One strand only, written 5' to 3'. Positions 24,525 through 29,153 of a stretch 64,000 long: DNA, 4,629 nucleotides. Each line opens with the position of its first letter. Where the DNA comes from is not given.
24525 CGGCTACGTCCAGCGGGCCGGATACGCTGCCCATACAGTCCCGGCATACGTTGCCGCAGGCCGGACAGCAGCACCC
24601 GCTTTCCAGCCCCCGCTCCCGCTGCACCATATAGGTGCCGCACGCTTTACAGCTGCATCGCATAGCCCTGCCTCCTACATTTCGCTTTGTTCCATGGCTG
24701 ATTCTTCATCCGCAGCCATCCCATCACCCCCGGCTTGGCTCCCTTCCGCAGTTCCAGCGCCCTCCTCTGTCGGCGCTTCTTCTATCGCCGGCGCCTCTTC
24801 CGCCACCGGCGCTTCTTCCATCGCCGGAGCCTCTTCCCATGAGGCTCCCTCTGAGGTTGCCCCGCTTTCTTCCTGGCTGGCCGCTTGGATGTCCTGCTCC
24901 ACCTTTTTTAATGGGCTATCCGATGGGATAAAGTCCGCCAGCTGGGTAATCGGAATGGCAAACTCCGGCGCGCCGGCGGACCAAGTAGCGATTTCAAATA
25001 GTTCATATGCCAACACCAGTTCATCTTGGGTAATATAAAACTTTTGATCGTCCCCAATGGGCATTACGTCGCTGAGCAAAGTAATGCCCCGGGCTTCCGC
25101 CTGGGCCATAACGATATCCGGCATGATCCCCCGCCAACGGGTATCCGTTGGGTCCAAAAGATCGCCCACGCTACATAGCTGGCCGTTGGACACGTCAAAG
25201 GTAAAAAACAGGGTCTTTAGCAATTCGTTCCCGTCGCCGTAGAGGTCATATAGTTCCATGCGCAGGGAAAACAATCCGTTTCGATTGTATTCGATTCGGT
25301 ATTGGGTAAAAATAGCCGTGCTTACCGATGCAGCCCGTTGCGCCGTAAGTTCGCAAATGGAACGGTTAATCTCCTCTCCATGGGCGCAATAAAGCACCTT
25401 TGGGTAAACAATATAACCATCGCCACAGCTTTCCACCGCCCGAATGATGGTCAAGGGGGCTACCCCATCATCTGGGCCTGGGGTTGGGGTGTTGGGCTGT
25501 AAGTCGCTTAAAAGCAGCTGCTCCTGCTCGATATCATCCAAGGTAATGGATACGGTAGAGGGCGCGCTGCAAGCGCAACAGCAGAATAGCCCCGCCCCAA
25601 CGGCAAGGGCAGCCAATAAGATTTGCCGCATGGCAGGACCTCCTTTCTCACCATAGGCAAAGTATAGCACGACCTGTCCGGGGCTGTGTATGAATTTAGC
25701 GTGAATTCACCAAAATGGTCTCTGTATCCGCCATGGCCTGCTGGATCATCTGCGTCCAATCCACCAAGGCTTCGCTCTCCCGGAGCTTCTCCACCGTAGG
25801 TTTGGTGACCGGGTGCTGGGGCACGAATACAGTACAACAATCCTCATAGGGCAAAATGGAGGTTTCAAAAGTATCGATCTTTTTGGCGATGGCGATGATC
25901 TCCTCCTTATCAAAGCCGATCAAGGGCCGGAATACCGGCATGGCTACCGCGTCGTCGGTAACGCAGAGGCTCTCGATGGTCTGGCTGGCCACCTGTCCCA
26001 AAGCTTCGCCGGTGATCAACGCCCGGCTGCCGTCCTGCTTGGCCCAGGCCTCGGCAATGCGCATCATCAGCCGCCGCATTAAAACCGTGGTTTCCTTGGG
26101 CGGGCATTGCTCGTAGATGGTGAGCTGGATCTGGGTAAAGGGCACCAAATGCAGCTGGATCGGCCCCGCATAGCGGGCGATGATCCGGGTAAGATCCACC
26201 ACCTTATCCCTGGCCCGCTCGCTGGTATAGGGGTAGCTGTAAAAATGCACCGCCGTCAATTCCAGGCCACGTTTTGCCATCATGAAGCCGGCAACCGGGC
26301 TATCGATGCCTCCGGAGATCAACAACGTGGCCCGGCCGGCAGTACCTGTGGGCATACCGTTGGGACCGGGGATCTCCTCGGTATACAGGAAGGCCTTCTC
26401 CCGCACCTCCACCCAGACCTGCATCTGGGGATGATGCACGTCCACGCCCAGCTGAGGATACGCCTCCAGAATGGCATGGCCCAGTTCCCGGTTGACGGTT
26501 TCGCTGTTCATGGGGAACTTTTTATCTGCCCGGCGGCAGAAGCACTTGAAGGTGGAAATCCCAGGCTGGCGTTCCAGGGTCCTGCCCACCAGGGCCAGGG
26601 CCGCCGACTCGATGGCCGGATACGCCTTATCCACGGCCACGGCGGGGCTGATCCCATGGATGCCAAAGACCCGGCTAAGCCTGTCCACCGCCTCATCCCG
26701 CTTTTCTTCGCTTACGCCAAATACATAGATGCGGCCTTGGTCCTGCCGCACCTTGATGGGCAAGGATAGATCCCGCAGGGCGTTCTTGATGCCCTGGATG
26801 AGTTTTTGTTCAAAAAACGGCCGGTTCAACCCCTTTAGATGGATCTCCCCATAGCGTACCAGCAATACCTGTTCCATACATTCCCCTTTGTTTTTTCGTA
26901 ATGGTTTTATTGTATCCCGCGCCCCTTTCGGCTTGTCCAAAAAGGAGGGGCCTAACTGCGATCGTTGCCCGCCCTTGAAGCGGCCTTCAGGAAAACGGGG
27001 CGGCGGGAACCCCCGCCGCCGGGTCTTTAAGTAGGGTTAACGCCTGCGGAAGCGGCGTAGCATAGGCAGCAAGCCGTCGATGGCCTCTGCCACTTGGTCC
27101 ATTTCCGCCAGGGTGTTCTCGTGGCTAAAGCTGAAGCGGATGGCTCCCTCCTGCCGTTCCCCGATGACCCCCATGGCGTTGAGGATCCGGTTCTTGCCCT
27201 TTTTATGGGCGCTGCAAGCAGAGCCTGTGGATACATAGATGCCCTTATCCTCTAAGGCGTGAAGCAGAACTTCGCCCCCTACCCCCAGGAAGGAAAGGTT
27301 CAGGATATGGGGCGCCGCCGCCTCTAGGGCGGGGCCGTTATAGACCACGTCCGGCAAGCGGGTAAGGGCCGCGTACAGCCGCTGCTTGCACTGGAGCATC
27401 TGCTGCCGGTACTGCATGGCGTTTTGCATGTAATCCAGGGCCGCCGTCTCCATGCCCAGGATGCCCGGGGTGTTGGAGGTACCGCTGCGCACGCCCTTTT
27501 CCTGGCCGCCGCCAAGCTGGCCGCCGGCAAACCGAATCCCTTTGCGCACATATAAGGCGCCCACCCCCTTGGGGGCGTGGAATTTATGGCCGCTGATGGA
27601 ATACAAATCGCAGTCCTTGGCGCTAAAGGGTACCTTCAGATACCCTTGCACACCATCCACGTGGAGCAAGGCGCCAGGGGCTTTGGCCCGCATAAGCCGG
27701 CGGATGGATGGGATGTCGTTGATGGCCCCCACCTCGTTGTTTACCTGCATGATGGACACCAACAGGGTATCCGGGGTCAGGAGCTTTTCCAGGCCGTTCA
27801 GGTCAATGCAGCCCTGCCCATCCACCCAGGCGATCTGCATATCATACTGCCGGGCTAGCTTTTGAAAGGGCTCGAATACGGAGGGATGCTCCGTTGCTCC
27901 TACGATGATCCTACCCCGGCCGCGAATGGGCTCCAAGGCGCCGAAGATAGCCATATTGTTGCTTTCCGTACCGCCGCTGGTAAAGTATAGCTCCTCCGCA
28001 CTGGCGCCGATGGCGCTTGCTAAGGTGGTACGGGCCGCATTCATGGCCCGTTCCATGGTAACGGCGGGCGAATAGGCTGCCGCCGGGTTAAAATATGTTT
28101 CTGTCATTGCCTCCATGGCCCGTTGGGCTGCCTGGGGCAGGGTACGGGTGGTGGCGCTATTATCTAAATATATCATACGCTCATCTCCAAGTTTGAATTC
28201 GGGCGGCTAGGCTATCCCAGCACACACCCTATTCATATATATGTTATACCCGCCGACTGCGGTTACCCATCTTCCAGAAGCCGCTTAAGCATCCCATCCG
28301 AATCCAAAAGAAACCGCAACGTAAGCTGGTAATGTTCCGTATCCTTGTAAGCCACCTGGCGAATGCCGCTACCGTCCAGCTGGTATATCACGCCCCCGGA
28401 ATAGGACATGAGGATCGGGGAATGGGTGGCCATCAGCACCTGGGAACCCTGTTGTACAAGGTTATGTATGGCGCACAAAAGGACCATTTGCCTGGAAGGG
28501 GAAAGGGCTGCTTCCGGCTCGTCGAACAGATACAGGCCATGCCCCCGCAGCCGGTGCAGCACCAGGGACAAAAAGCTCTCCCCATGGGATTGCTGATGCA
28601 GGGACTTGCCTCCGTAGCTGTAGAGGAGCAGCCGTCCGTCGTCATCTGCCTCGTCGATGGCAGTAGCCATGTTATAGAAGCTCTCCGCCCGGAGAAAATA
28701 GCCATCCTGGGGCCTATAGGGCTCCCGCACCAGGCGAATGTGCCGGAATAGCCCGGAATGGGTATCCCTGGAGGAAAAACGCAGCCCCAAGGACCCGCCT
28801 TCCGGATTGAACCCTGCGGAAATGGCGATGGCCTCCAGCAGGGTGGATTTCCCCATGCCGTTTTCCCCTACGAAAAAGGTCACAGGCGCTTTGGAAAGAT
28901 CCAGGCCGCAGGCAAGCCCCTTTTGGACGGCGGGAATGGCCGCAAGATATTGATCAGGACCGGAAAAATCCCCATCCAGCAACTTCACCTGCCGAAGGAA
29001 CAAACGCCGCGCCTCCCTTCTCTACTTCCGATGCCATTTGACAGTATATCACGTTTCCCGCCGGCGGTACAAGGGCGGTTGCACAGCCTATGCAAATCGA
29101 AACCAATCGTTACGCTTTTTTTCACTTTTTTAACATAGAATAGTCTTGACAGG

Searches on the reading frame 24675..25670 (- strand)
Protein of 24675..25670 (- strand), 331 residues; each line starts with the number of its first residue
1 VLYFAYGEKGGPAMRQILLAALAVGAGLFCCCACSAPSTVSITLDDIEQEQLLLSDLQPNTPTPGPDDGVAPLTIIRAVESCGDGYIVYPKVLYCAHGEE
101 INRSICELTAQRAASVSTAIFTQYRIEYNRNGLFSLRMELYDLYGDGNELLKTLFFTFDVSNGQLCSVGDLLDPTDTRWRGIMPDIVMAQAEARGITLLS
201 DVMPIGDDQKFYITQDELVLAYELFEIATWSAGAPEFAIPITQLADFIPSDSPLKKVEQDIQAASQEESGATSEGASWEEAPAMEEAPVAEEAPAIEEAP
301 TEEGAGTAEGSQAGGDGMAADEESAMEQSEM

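Call 12: search_protein_families(library=pfam, proteins=[window:24675-25670:-], max_evalue=0.0001)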
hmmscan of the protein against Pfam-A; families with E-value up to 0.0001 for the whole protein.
window:24675-25670:- (331 aa): 1 family
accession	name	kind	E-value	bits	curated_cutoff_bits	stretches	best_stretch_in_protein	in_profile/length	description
PF11738.13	DUF3298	-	1.9e-08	35.6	24.1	1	201-241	43-83/84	Protein of unknown function (DUF3298)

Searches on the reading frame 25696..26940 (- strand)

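Call 12: search_protein_families(library=pfam, proteins=[window:25696-26940:-], max_evalue=0.0001)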
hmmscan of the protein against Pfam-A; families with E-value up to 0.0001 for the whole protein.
window:25696-26940:- (414 aa): 4 families
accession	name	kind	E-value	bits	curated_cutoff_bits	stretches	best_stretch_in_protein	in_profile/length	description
PF02568.20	ThiI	-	3.3e-69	232.9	20.5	1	199-391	1-193/197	Thiamine biosynthesis protein (ThiI)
PF22025.1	ThiI_fer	-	1.8e-23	83.2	25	1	25-98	1-72/72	ThiI ferredoxin-like domain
PF02926.22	THUMP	-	5.4e-13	49.6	20.6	1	109-187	6-83/84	THUMP domain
PF06508.19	QueC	-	2.9e-06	27.4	22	0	204-365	2-177/210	Queuosine biosynthesis protein QueC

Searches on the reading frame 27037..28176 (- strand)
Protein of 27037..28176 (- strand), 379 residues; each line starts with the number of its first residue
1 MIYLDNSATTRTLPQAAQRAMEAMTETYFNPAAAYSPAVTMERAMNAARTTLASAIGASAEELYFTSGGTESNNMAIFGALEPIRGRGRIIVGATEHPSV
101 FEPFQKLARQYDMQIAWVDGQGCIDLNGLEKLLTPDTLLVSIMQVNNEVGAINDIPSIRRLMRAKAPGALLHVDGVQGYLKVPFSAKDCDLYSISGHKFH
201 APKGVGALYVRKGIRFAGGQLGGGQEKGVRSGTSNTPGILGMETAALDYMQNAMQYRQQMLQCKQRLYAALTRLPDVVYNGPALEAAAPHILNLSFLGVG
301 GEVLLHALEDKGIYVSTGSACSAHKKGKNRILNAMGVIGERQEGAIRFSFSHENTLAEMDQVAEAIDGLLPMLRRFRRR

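Call 12: search_protein_families(library=pfam, proteins=[window:27037-28176:-], max_evalue=0.0001)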
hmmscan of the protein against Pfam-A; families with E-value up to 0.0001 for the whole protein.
window:27037-28176:- (379 aa): 1 family
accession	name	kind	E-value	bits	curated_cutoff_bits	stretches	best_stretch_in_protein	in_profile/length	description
PF00266.25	Aminotran_5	-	4e-70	237.1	21.5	1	2-362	1-371/371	Aminotransferase class-V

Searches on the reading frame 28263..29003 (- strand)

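Call 41: search_protein_families(library=pfam, proteins=[window:28263-29003:-], max_evalue=0.00001)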
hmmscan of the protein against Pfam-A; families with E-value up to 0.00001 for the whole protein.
window:28263-29003:- (246 aa): 5 families
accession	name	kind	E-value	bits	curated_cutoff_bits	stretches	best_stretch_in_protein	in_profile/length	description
PF13175.12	AAA_15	-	7.6e-15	55.8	32.1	1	156-198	330-373/374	AAA ATPase domain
PF13304.12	AAA_21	-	2e-14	54.8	27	1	145-200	248-304/304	AAA domain, putative AbiEii toxin, Type IV TA system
PF02463.25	SMC_N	-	1.8e-07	31.2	40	0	146-199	150-202/220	RecF/RecN/SMC N terminal domain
PF00005.33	ABC_tran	-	7.8e-06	27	25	0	34-102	6-74/137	ABC transporter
PF13476.12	AAA_23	-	8e-06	27.1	27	0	35-63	16-43/201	AAA domain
